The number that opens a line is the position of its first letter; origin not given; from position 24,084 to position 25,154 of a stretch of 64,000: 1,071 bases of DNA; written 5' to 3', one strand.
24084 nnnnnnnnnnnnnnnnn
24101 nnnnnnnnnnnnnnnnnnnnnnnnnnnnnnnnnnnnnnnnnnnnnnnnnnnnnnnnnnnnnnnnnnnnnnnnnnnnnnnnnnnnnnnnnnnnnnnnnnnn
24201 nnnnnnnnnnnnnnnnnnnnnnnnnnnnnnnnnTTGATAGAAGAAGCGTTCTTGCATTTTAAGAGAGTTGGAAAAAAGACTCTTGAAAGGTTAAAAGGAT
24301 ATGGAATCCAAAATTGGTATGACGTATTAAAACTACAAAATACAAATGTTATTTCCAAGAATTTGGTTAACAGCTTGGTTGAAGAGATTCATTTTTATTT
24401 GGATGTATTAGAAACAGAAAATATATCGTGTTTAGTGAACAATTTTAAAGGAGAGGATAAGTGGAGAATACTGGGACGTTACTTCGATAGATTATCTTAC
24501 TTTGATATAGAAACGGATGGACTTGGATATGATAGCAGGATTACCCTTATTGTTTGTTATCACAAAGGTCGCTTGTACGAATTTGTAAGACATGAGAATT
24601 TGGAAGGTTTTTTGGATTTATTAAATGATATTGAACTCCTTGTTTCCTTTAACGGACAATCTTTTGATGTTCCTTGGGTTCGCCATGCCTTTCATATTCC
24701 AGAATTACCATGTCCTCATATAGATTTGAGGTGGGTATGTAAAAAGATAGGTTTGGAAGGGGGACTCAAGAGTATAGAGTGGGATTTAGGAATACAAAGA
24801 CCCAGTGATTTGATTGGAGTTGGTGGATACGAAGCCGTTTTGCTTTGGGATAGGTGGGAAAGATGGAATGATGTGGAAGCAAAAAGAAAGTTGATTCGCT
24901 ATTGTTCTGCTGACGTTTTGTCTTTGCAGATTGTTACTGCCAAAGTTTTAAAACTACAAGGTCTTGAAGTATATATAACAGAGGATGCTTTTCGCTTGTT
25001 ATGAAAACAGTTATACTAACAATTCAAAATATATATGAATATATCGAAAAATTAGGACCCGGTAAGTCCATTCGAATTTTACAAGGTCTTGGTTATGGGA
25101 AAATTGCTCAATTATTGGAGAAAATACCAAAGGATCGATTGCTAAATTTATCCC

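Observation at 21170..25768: Translationally coupled lipoprotein - MrfA-like helicase (DUF1998) - MrfB/YprB-like exonuclease - HhH DNA-binding protein operon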

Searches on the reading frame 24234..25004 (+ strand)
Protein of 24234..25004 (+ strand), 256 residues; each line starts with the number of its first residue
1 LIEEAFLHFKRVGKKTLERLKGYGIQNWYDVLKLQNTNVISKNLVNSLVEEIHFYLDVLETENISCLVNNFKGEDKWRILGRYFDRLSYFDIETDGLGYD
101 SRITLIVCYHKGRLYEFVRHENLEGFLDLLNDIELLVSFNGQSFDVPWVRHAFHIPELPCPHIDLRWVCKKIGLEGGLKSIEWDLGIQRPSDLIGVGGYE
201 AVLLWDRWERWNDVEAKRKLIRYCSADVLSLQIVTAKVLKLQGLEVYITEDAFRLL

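Call 5: search_protein_families(library=pfam, proteins=[window:24234-25004:+], max_evalue=0.01)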
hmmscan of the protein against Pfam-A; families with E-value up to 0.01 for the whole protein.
window:24234-25004:+ (256 aa): 2 families
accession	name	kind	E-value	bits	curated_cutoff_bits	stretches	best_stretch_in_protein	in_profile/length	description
PF13482.12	RNase_H_2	-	2.3e-28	99.6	22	1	89-236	2-162/165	RNase_H superfamily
PF10108.15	DNA_pol_B_exo2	-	0.0047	17.1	24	0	120-149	38-68/213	Predicted 3'-5' exonuclease related to the exonuclease domain of PolB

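Call 6: search_protein_families(library=ncbifam, proteins=[window:24234-25004:+], max_evalue=0.01)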
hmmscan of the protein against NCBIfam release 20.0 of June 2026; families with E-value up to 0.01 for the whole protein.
window:24234-25004:+ (256 aa): 0 families

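Call 7: search_protein_families(library=padloc, proteins=[window:24234-25004:+], max_evalue=0.01)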
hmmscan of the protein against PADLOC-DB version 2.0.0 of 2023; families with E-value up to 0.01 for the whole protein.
window:24234-25004:+ (256 aa): 0 families

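Call 9: search_solved_structures(query=window:24234-25004:+, max_evalue=1, show_alignments=2)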
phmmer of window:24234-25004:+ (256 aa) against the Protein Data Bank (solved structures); distinct sequences matched with E-value up to 1: 3.
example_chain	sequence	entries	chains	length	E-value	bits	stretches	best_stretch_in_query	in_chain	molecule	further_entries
8un9_A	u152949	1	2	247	0.00054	22.5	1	81-232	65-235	Exonuclease MrfB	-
9z6y_H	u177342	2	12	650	0.027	16.9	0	4-60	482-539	Drt3b reverse transcriptase protein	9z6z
1xqo_A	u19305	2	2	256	0.45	12.9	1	16-100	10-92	8-oxoguanine DNA glycosylase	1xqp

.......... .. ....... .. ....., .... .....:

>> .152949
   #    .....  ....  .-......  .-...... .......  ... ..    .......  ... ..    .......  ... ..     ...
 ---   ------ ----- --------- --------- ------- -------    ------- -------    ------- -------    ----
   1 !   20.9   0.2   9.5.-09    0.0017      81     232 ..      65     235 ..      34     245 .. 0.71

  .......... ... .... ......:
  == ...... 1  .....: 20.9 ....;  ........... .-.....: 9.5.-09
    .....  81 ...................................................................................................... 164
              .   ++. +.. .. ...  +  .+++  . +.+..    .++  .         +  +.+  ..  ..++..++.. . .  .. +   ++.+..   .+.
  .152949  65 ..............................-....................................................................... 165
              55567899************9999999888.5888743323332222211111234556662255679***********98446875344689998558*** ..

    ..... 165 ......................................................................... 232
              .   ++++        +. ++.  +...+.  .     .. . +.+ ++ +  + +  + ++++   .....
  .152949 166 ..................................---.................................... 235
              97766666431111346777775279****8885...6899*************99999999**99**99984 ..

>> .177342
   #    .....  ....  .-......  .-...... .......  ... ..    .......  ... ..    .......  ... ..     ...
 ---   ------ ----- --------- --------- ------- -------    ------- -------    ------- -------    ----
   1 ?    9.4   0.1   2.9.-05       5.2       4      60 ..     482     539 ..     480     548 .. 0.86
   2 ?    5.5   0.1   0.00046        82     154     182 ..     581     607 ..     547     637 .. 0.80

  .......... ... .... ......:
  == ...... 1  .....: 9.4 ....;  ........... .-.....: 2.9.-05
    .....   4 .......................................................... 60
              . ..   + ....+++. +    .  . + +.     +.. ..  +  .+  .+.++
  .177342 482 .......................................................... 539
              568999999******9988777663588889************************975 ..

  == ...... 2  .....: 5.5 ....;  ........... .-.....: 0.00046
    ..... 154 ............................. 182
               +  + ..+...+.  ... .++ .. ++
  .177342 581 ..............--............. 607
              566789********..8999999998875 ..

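Call 19: find_homologous_proteins(query=window:24234-25004:+, max_evalue=0.001)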
Query window:24234-25004:+ (256 aa): 505 proteins with E <= 0.001 among 938 candidates; the best 120 are listed.
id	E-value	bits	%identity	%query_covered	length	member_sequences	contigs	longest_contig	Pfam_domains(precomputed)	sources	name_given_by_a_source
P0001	5.6e-172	588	100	100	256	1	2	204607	PF13482.13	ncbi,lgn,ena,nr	ncbi:MAG: ribonuclease H-like domain-containing protein [Leptospiraceae bacterium]|nr:ribonuclease H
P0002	1.2e-109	384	67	100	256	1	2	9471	PF13482.13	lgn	-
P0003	6.8e-84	299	53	97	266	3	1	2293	PF13482.13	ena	-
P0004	6.1e-82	293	52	96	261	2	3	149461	PF13482.13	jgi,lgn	-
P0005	1.4e-79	285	52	95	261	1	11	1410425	PF13482.13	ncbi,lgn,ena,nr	ncbi:MAG: ribonuclease H-like domain-containing protein [Leptospiraceae bacterium]|nr:ribonuclease H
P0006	2.2e-78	281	52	96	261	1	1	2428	PF13482.13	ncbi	-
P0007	5.3e-77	277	50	97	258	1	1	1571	PF13482.13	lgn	-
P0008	8.0e-77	276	51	96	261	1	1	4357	PF13482.13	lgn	-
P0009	2.8e-76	274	52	96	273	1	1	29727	PF13482.13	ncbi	ncbi:ribonuclease H-like domain-containing protein [Planctomycetota bacterium]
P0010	4.3e-76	274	54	93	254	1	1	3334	PF13482.13,PF10108.16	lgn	-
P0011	5.0e-76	274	50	96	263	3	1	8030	PF13482.13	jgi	jgi:uncharacterized protein YprB with RNaseH-like and TPR domain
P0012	9.1e-76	273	52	96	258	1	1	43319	PF13482.13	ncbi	-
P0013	1.3e-74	269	49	96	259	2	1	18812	PF13482.13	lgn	-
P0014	1.6e-74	269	49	100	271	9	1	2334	PF13482.13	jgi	jgi:uncharacterized protein YprB with RNaseH-like and TPR domain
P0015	1.6e-74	269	48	96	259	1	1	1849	PF13482.13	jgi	jgi:uncharacterized protein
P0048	6.0e-71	257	49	93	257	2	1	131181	PF13482.13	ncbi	ncbi:MAG: ribonuclease H-like domain-containing protein [Fibrobacterales bacterium]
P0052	7.7e-71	257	50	98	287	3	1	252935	PF13482.13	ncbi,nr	ncbi:MAG: ribonuclease H-like domain-containing protein [Planctomycetaceae bacterium]|nr:ribonucleas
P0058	1.2e-70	256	50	95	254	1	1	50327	PF13482.13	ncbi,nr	ncbi:MAG: ribonuclease H-like domain-containing protein [Leptospiraceae bacterium]|nr:ribonuclease H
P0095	7.2e-68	247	48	95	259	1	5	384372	PF13482.13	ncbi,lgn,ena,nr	ncbi:MAG: ribonuclease H-like domain-containing protein [Leptospiraceae bacterium]|nr:ribonuclease H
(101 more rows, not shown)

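Call 20: find_encoding_contigs(protein=P0001, flank=6000, max_places=3)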
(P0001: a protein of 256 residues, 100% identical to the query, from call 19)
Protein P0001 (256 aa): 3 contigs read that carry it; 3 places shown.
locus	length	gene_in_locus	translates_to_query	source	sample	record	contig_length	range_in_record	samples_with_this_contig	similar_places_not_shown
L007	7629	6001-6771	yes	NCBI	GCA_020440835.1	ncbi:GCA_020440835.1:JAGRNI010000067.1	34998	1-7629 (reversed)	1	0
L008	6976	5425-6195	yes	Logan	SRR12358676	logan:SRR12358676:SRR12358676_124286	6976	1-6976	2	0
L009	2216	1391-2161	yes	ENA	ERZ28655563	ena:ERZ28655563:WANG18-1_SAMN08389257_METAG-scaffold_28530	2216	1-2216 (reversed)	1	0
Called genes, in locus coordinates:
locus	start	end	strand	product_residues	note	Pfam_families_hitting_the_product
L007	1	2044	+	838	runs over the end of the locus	PF00754:F5_F8_type_C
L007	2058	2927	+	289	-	PF02219:MTHFR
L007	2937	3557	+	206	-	-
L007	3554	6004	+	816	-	PF00270:DEAD, PF04851:ResIII (weak), PF00271:Helicase_C, PF22982:WHD_HRQ1, PF09369:MZB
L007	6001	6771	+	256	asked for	PF13482:RNase_H_2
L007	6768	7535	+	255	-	-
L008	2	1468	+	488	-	?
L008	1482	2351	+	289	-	PF02219:MTHFR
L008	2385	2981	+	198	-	-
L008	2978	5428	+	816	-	PF00270:DEAD, PF04851:ResIII (weak), PF00271:Helicase_C, PF22982:WHD_HRQ1, PF09369:MZB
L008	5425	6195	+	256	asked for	PF13482:RNase_H_2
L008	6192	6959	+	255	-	-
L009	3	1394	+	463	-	?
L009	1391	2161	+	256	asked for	PF13482:RNase_H_2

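Call 21: find_encoding_contigs(protein=P0002, flank=6000, max_places=3)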
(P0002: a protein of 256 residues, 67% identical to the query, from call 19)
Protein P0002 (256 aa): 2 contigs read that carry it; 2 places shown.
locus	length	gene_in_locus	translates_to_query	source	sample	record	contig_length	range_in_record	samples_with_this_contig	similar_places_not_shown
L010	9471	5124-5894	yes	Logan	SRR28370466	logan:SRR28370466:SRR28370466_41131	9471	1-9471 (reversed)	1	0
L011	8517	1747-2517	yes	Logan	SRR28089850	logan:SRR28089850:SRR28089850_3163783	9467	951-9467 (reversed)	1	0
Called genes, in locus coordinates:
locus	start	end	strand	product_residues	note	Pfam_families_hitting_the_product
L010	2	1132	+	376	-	?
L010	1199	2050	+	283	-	PF02219:MTHFR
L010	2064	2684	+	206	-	-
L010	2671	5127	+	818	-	PF04851:ResIII (weak), PF00270:DEAD, PF00271:Helicase_C, PF22982:WHD_HRQ1, PF09369:MZB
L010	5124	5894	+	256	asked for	PF13482:RNase_H_2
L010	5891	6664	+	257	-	-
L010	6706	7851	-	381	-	PF02771:Acyl-CoA_dh_N, PF02770:Acyl-CoA_dh_M, PF00441:Acyl-CoA_dh_1, PF22924:ACOX_C_alpha1 (weak), PF08028:Acyl-CoA_dh_2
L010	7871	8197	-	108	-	PF00498:FHA, PF16697:Yop-YscD_cpl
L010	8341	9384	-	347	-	PF07611:DUF1574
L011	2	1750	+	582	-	?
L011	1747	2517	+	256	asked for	PF13482:RNase_H_2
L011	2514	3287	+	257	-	-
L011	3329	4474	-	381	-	PF02771:Acyl-CoA_dh_N, PF02770:Acyl-CoA_dh_M, PF00441:Acyl-CoA_dh_1, PF22924:ACOX_C_alpha1 (weak), PF08028:Acyl-CoA_dh_2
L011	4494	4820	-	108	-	PF00498:FHA, PF16697:Yop-YscD_cpl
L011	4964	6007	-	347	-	PF07611:DUF1574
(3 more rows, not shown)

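Call 22: find_encoding_contigs(protein=P0005, flank=6000, max_places=3)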
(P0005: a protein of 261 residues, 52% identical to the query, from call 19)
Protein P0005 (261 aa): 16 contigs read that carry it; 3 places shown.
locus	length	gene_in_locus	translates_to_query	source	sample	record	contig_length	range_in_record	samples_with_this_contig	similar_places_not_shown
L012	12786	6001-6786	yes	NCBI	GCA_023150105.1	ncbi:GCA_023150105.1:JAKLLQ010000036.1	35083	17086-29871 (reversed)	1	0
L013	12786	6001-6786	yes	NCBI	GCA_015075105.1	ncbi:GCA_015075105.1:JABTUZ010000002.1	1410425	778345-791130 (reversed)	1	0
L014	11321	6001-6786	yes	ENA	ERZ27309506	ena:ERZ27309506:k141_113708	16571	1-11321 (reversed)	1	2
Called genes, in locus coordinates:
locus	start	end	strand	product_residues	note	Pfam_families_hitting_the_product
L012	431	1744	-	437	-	PF01555:N6_N4_Mtase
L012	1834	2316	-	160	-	-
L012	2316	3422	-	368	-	PF03462:PCRF, PF00472:RF-1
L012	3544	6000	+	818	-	PF04851:ResIII, PF00270:DEAD, PF00271:Helicase_C, PF22982:WHD_HRQ1, PF09369:MZB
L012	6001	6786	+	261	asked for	PF13482:RNase_H_2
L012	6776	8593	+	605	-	PF02386:TrkH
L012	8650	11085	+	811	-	PF01804:Penicil_amidase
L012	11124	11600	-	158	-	PF07600:DUF1564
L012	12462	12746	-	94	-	-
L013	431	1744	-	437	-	PF01555:N6_N4_Mtase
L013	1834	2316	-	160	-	-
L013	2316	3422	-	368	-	PF03462:PCRF, PF00472:RF-1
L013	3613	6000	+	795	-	PF00270:DEAD, PF04851:ResIII, PF00271:Helicase_C, PF22982:WHD_HRQ1, PF09369:MZB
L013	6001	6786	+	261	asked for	PF13482:RNase_H_2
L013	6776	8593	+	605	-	PF02386:TrkH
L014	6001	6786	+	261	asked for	PF13482:RNase_H_2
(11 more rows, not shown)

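Call 52: find_encoding_contigs(protein=P0052, flank=5000, max_places=1)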
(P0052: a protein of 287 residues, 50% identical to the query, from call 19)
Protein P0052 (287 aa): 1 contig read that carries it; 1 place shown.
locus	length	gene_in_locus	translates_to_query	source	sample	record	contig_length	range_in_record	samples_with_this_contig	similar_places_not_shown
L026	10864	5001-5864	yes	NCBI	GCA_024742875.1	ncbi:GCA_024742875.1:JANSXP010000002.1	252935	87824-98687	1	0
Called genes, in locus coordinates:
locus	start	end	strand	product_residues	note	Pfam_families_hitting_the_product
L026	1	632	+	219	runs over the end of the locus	PF13489:Methyltransf_23, PF01209:Ubie_methyltran (weak), PF05175:MTS (weak), PF13847:Methyltransf_31, PF08241:Methyltransf_11, PF08242:Methyltransf_12, PF13649:Methyltransf_25, PF01234:NNMT_PNMT_TEMT (weak)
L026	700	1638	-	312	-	PF01522:Polysacc_deac_1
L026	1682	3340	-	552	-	PF00884:Sulfatase, PF01663:Phosphodiest (faint), PF16347:SGSH_C, PF14707:Sulfatase_C (faint)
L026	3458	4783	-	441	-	PF06439:3keto-disac_hyd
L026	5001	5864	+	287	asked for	PF13482:RNase_H_2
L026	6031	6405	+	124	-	PF00825:Ribonuclease_P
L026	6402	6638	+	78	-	PF01809:YidD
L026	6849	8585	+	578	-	-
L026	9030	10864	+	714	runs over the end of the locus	PF17210:SdrD_B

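Call 53: find_encoding_contigs(protein=P0048, flank=5000, max_places=1)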
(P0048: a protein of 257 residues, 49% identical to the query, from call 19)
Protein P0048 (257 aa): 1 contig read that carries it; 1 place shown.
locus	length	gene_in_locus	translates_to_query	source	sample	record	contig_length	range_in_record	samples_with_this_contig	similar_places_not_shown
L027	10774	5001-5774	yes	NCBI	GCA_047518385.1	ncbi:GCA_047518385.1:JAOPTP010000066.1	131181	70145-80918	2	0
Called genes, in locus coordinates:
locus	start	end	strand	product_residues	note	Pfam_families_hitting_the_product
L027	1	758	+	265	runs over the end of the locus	PF17131:TP_0789-like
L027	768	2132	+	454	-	-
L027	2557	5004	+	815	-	PF04851:ResIII, PF00270:DEAD, PF00271:Helicase_C, PF22982:WHD_HRQ1, PF09369:MZB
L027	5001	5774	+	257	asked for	PF13482:RNase_H_2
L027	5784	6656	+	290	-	PF04055:Radical_SAM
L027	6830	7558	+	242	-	PF00149:Metallophos, PF12850:Metallophos_2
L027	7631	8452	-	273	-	-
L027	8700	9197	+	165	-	PF19480:DUF6016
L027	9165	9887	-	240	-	PF01026:TatD_DNase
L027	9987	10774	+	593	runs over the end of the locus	PF00512:HisKA, PF02518:HATPase_c, PF00072:Response_reg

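Call 54: find_encoding_contigs(protein=P0095, flank=5000, max_places=2)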
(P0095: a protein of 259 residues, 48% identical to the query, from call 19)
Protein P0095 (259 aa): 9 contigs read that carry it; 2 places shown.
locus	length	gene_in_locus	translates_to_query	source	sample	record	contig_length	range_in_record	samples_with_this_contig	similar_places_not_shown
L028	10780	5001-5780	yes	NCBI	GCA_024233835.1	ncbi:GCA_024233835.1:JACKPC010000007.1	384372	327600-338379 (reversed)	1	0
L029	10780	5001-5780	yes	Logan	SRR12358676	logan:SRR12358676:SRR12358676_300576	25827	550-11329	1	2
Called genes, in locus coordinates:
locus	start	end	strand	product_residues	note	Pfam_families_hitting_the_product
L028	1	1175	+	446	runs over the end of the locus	-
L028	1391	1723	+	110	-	-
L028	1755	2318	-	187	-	-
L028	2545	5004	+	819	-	PF04851:ResIII (weak), PF00270:DEAD, PF00271:Helicase_C, PF22982:WHD_HRQ1, PF09369:MZB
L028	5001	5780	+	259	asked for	PF13482:RNase_H_2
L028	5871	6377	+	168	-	PF05099:TerB (faint)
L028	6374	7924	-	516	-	PF08308:PEGA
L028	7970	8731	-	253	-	PF00528:BPD_transp_1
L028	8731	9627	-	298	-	PF00528:BPD_transp_1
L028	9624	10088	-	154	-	PF00359:PTS_EIIA_2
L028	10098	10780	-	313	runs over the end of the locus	-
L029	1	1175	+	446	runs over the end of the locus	-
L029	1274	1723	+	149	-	-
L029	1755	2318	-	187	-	-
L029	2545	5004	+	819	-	PF04851:ResIII (weak), PF00270:DEAD, PF00271:Helicase_C, PF22982:WHD_HRQ1, PF09369:MZB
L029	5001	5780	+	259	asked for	PF13482:RNase_H_2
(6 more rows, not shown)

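Call 55: find_encoding_contigs(protein=P0058, flank=5000, max_places=2)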
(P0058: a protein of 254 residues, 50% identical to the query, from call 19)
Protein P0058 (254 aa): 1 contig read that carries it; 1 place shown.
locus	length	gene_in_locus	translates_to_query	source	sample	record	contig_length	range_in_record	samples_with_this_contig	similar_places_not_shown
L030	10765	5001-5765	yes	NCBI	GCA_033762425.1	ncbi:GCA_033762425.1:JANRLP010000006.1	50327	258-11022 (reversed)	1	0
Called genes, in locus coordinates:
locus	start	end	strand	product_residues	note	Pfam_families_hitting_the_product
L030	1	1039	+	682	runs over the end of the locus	PF08811:DUF1800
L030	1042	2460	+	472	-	PF07394:DUF1501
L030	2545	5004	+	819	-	PF00270:DEAD, PF00271:Helicase_C, PF22982:WHD_HRQ1, PF09369:MZB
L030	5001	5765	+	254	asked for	PF13482:RNase_H_2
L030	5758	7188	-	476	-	PF00224:PK, PF02887:PK_C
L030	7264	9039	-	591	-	PF01551:Peptidase_M23 (faint)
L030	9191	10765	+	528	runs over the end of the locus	-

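Call 56: predict_structure(alignment_id=A4)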
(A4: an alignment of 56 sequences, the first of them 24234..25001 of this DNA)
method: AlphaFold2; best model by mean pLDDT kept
length: 256 residues; sequences in the alignment: 56
mean_pLDDT: 95.0   pTM: 0.90
mean pLDDT of the five models: 95.0, 94.9, 94.9, 94.5, 94.4
residues with pLDDT >= 90: 231; 70-90: 25; 50-70: 0; < 50: 0
segments of 3 or more residues with pLDDT < 50: none
pLDDT, mean of each block of 10 residues (from residue 1): 95 94 95 83 93 98 97 93 98 93 98 98 98 97 90 96 97 94 95 92 98 98 98 98 91 92
secondary structure, 60 per line:
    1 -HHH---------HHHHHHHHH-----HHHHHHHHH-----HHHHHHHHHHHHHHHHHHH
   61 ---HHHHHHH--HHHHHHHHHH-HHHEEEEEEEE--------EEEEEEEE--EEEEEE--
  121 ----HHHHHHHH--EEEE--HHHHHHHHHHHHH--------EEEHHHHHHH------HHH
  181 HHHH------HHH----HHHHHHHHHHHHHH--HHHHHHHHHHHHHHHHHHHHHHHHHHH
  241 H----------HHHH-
elements in order: H14-22 H28-36 H42-60 H64-70 H73-82 E87-94 E103-110 E113-118 H125-132 E135-138 H141-153 E162-164 H165-171 H178-184 H198-211 H214-241 H252-255

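Call 59: fold_search(model_id=the predicted structure, library=pdb)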
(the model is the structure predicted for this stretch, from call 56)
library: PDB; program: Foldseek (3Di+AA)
matches with E <= 10: 620; with E <= 0.001: 84
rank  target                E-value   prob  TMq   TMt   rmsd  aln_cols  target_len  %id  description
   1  5mdn_A                3.7e-06  1.00  0.47  0.17   3.5       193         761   18  Structure of the family B DNA polymerase from the hyperthermophilic archaeon Pyrobaculum calidifontis (released 2016-12-14)
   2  5oki_B                7.3e-05  1.00  0.44  0.26   4.2       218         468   15  Crystal structure of the Ctf18-1-8 module from Ctf18-RFC in complex with a 63 kDa fragment of DNA Polymerase epsilon (released 2017-12-20)
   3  5vu8_A                9.7e-05  1.00  0.45  0.17   4.9       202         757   16  TNA polymerase, closed ternary complex (released 2017-12-06)
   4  4k8x_A                1.0e-04  1.00  0.45  0.17   4.2       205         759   16  Binary complex of 9N DNA polymerase in the replicative state (released 2013-06-26)
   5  6g0a_A                1.1e-04  1.00  0.42  0.11   3.7       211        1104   16  The crystal structure of the Pol2 catalytic domain of DNA polymerase epsilon carrying a P301R substitution. (released 2019-01-30)
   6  1tgo                  1.1e-04  1.00  0.43  0.16   4.8       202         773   17  THERMOSTABLE B TYPE DNA POLYMERASE FROM THERMOCOCCUS GORGONARIUS (released 1999-03-22)
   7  5h12                  1.1e-04  1.00  0.44  0.17   4.1       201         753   17  Crystal structure of Deep Vent DNA Polymerase (released 2017-01-25)
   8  1sl0_A                1.2e-04  1.00  0.38  0.16   7.6       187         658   18  Ternary 3' complex of T7 DNA polymerase with a DNA primer/template containing a disordered cis-syn thymine dimer on th (released 2004-07-06)
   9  6isg_A                1.3e-04  1.00  0.43  0.16   4.8       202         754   14  Structure of 9N-I DNA polymerase incorporation with dG in the active site (released 2019-08-28)
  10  4ail_C                1.4e-04  1.00  0.44  0.17   4.1       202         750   16  Crystal Structure of an Evolved Replicating DNA Polymerase (released 2012-03-07)
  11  9en0_A                1.5e-04  1.00  0.44  0.17   4.3       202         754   16  KOD-H4 DNA polymerase mutant in a unproductive binary complex with DNA:DNA containing six HNA nucleotides (released 2025-09-24)
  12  7tqw_A                1.5e-04  1.00  0.43  0.16   5.0       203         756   18  Kod RSGA incorporating PMT, n+2 (released 2022-08-31)
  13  1sl0_C                1.5e-04  1.00  0.39  0.17   7.6       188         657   18  Ternary 3' complex of T7 DNA polymerase with a DNA primer/template containing a disordered cis-syn thymine dimer on th (released 2004-07-06)
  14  6s1c_A                1.7e-04  1.00  0.44  0.28   4.2       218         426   15  P3221 crystal form of the Ctf18-1-8/Pol2(1-528) complex (released 2020-07-08)
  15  3a2f_A                1.7e-04  1.00  0.44  0.17   7.6       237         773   18  Crystal Structure of Pyrococcus furiosus DNA polymerase/PCNA monomer mutant complex (released 2009-11-03)
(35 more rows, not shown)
